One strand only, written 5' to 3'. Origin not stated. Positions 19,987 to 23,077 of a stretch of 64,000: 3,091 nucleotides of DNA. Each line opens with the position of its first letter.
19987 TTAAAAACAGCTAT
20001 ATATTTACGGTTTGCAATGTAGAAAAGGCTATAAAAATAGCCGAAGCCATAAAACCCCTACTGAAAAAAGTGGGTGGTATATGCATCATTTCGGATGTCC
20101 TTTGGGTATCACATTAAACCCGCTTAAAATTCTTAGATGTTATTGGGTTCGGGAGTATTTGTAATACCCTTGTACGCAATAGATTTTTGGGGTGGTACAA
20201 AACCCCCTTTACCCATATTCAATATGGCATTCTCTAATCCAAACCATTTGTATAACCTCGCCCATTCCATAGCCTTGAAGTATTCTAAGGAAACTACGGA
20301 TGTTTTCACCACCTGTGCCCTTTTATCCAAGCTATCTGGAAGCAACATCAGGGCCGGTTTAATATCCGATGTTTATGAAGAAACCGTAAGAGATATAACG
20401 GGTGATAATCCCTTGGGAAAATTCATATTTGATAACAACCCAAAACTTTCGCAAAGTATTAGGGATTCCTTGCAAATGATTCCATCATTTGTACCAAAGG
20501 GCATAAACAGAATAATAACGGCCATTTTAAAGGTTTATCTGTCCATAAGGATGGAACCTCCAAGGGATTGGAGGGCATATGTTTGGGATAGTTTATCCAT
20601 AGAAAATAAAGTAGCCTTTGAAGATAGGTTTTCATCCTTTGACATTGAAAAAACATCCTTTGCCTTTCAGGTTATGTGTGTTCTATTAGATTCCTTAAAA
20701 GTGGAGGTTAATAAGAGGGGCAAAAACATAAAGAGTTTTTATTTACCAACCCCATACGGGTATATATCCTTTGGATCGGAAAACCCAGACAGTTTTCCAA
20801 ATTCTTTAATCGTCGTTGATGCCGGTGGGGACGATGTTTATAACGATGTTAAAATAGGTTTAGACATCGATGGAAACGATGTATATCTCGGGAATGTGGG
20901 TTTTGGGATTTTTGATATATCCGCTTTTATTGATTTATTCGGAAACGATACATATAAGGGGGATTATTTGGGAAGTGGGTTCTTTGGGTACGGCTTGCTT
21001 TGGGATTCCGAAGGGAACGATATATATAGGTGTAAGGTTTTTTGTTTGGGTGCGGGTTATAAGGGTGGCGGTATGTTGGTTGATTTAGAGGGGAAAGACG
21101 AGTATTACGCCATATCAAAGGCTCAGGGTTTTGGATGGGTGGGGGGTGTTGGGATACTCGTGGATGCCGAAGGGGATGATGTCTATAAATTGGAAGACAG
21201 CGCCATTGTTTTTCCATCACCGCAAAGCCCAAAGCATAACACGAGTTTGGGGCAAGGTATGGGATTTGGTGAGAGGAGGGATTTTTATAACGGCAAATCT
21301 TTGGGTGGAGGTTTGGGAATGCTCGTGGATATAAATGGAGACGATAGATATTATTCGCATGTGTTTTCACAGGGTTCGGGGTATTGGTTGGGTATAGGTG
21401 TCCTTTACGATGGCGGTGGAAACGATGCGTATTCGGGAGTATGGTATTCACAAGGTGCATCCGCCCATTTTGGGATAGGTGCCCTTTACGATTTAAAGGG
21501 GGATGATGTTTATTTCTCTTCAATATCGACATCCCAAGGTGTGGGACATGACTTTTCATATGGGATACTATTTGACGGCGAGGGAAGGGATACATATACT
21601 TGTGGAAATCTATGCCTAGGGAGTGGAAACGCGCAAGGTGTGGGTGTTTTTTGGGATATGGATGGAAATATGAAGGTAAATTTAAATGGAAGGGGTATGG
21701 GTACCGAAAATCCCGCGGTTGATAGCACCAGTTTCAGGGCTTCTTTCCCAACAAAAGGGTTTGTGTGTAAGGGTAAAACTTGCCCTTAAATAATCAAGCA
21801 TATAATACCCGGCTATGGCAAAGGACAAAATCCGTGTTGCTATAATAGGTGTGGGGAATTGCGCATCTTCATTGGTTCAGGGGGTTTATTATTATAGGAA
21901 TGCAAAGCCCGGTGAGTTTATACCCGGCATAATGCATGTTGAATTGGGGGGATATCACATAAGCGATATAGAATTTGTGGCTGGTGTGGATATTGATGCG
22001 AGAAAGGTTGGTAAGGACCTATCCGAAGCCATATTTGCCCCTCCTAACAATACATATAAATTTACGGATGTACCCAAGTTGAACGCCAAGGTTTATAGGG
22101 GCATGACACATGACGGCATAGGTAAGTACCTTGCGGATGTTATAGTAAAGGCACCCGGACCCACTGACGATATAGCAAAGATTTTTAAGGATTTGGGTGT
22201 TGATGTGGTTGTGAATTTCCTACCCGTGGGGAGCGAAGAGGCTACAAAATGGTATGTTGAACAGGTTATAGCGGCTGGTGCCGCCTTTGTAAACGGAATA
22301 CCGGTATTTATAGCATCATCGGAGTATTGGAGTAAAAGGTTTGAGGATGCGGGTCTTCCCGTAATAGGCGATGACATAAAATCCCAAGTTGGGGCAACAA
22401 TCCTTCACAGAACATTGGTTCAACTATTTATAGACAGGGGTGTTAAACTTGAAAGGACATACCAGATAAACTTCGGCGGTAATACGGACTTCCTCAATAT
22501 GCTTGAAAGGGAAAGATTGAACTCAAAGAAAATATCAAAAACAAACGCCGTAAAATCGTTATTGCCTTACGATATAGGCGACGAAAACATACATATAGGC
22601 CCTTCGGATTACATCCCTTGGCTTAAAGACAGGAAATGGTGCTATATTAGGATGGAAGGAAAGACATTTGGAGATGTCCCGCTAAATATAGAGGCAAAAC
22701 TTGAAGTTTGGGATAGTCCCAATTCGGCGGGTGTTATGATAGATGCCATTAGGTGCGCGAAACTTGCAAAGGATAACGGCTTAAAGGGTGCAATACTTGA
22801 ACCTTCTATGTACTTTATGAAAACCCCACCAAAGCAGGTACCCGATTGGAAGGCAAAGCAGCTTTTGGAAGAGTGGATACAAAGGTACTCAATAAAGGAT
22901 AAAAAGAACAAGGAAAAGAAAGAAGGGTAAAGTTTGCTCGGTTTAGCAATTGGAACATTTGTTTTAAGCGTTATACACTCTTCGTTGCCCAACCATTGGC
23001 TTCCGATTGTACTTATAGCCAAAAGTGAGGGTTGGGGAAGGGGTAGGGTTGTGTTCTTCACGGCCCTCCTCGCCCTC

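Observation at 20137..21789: Second paralog of the Gly/Asp 26-aa repeat protein, 5 kb away, with a different N-terminal domain and a hydrophobic leader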

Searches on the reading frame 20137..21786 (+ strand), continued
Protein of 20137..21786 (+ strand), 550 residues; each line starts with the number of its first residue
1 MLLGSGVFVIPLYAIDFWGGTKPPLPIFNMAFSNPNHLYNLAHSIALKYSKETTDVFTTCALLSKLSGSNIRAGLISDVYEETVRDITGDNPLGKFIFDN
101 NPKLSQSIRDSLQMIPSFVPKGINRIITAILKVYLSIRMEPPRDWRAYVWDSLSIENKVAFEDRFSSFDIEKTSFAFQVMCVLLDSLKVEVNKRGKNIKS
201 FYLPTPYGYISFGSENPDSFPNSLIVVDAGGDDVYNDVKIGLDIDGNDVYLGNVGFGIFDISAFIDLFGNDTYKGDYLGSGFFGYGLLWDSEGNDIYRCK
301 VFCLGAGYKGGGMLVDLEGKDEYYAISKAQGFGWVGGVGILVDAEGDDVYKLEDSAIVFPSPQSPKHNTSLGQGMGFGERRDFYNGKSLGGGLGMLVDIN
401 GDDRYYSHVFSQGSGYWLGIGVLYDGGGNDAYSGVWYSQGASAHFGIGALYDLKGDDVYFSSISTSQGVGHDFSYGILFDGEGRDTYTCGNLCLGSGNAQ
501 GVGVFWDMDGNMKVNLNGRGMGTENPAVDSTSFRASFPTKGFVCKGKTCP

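Call 75: search_protein_families(library=padloc, proteins=[window:20137-21786:+], max_evalue=0.01)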
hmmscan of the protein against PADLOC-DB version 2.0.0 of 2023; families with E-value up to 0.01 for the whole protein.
window:20137-21786:+ (550 aa): 1 family
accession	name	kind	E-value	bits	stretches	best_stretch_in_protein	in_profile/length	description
PDLC04751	PDC-M63B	-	0.00055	17.6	1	117-200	174-261/307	-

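Call 76: search_protein_families(library=phrogs, proteins=[window:20137-21786:+], max_evalue=0.01)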
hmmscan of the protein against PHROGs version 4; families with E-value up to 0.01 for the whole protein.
window:20137-21786:+ (550 aa): 0 families

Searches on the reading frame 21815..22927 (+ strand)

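Call 4: search_protein_families(library=pfam, proteins=[window:21815-22927:+], max_evalue=0.1)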
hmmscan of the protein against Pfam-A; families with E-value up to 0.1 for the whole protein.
window:21815-22927:+ (371 aa): 2 families
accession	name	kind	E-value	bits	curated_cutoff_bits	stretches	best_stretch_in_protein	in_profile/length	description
PF01658.22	Inos-1-P_synth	-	8.2e-38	129.3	27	1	193-301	1-107/107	Myo-inositol-1-phosphate synthase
PF08865.16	DUF1830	-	0.09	13.2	25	0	293-318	40-65/66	Domain of unknown function (DUF1830)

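Call 5: search_protein_families(library=ncbifam, proteins=[window:21815-22927:+], max_evalue=0.1)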
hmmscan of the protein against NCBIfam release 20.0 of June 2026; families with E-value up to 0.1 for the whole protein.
window:21815-22927:+ (371 aa): 2 families
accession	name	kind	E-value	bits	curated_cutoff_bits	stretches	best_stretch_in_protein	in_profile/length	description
TIGR03450.1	mycothiol_INO1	equivalog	1.2e-153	511.5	638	1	6-355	1-355/355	inositol-3-phosphate synthase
NF003991.0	PRK05472.1-5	equivalog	0.014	15.3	198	0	97-156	118-171/211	redox-sensing transcriptional repressor Rex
